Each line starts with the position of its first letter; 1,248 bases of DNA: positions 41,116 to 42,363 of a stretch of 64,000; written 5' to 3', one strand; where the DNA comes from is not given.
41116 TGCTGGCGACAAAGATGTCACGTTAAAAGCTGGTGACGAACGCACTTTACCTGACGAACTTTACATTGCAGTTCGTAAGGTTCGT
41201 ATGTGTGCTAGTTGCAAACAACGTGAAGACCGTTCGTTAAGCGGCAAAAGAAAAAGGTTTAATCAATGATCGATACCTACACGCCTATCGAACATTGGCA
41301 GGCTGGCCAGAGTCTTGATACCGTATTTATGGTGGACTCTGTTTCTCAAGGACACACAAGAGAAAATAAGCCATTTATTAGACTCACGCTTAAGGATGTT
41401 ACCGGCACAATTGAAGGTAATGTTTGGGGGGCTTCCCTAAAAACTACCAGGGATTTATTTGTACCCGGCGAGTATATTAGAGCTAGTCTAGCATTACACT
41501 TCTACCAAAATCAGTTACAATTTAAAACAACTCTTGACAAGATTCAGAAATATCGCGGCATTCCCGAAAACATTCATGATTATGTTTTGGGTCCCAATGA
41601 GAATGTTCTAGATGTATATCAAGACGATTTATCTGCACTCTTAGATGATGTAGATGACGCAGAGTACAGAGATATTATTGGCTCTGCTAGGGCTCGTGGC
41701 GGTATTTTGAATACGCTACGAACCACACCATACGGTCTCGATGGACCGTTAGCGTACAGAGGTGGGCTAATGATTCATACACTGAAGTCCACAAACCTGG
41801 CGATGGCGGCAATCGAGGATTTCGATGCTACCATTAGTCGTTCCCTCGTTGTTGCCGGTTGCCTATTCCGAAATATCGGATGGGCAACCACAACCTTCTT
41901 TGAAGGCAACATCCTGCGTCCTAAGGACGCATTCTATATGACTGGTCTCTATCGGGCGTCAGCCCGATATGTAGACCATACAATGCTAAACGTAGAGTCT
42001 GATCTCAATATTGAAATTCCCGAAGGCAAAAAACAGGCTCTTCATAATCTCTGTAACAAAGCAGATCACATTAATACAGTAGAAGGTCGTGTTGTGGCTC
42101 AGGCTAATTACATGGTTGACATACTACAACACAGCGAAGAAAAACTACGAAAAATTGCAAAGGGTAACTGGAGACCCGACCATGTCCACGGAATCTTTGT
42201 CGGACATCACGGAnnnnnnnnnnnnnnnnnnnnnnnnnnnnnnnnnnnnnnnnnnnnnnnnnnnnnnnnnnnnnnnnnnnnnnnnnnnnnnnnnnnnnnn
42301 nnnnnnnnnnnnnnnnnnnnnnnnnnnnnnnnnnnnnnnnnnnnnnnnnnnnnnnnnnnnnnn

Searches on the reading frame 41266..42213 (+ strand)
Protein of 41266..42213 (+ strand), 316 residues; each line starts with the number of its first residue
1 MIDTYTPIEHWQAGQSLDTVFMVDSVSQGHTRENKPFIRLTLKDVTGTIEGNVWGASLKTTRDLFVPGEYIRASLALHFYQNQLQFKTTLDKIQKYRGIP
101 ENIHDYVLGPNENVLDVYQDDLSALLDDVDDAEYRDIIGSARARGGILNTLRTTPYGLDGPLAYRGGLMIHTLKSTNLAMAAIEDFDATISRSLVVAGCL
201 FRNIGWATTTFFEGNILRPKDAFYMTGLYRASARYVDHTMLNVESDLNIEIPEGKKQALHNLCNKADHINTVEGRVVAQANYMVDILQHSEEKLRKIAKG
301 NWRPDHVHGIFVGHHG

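Call 53: search_protein_families(library=pfam, max_evalue=0.01, proteins=[window:41266-42213:+])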
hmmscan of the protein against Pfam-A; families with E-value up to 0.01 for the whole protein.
window:41266-42213:+ (316 aa): 1 family
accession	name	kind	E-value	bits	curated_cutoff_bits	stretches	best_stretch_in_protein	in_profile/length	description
PF01336.31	tRNA_anti-codon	-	9.9e-05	22.6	27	1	26-86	10-67/75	OB-fold nucleic acid binding domain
